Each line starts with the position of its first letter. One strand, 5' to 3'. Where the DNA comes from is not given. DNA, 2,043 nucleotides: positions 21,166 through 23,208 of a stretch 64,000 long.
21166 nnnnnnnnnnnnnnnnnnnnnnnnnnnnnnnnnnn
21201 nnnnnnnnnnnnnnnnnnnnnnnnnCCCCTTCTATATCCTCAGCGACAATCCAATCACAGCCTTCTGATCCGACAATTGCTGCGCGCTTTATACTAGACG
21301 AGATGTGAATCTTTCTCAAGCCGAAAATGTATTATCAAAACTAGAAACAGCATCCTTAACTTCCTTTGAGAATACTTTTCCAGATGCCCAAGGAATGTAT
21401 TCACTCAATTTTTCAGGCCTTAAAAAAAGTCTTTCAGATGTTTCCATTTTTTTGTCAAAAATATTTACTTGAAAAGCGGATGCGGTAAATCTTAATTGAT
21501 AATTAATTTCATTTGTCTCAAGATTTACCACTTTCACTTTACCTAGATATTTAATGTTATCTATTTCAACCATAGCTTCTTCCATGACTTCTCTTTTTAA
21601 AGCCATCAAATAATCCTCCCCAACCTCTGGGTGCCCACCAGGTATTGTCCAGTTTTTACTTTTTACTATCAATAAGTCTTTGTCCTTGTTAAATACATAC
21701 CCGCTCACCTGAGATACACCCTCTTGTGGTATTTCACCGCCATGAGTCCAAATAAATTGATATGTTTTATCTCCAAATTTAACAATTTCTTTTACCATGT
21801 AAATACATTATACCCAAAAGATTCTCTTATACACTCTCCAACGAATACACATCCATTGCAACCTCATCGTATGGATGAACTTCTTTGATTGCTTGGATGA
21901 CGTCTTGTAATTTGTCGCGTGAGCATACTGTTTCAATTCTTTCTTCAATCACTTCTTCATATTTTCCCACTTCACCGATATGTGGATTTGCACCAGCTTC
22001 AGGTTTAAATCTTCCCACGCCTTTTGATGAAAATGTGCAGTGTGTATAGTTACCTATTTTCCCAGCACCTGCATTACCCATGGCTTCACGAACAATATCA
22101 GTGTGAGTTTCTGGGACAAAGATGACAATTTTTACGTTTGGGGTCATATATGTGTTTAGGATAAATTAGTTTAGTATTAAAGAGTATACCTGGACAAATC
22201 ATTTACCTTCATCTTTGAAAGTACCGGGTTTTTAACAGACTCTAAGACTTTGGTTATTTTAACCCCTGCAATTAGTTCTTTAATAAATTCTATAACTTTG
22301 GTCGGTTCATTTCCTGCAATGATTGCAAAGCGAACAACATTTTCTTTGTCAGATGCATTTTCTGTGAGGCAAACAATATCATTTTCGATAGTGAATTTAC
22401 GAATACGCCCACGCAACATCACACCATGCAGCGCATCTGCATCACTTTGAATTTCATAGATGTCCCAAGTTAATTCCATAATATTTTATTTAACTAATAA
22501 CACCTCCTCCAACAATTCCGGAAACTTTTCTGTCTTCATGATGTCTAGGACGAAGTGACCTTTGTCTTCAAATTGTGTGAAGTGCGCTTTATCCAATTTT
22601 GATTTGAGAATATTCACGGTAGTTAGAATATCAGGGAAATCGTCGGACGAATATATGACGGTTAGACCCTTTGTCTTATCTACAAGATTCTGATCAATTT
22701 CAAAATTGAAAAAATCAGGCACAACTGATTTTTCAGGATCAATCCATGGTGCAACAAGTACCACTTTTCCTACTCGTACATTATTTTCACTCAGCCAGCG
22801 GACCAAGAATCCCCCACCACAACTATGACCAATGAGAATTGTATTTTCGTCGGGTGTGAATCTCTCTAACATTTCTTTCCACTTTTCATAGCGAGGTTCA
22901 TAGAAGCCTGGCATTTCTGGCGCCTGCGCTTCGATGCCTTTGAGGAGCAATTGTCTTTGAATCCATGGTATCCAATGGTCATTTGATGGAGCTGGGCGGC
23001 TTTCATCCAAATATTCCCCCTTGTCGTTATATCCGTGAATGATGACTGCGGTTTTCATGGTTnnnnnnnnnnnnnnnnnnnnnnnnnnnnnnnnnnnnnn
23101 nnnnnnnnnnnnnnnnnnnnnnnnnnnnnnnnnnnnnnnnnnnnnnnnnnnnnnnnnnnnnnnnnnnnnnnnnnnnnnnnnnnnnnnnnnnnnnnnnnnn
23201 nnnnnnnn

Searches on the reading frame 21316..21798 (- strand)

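Call 20: search_protein_families(library=pfam, proteins=[window:21316-21798:-], max_evalue=0.01)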
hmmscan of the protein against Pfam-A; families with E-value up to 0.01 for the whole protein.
window:21316-21798:- (160 aa): 1 family
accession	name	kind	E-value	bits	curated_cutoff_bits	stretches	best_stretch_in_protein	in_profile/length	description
PF00293.34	NUDIX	-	4.7e-13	49.7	21.1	1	31-111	6-97/134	NUDIX domain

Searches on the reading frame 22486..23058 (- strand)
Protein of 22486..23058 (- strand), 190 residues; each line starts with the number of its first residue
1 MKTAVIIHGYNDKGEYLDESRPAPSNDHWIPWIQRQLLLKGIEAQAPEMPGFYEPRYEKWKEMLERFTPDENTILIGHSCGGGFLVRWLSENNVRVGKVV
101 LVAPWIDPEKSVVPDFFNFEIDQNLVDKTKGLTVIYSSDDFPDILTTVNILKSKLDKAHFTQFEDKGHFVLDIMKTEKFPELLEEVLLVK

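Call 20: search_protein_families(library=pfam, proteins=[window:22486-23058:-], max_evalue=0.01)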
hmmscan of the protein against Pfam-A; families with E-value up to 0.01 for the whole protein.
window:22486-23058:- (190 aa): 4 families
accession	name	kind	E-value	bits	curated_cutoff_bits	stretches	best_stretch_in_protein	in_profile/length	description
PF06821.19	Ser_hydrolase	-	6.3e-11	42.9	22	1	25-171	11-156/172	Serine hydrolase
PF00561.26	Abhydrolase_1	-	4.5e-07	30.2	25.8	1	63-116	61-120/245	alpha/beta hydrolase fold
PF12146.15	Hydrolase_4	-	3.7e-06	26.8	27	1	67-118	72-124/239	Serine aminopeptidase, S33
PF12697.13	Abhydrolase_6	-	0.0086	17.2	26.3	0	58-111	52-94/217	Alpha/beta hydrolase family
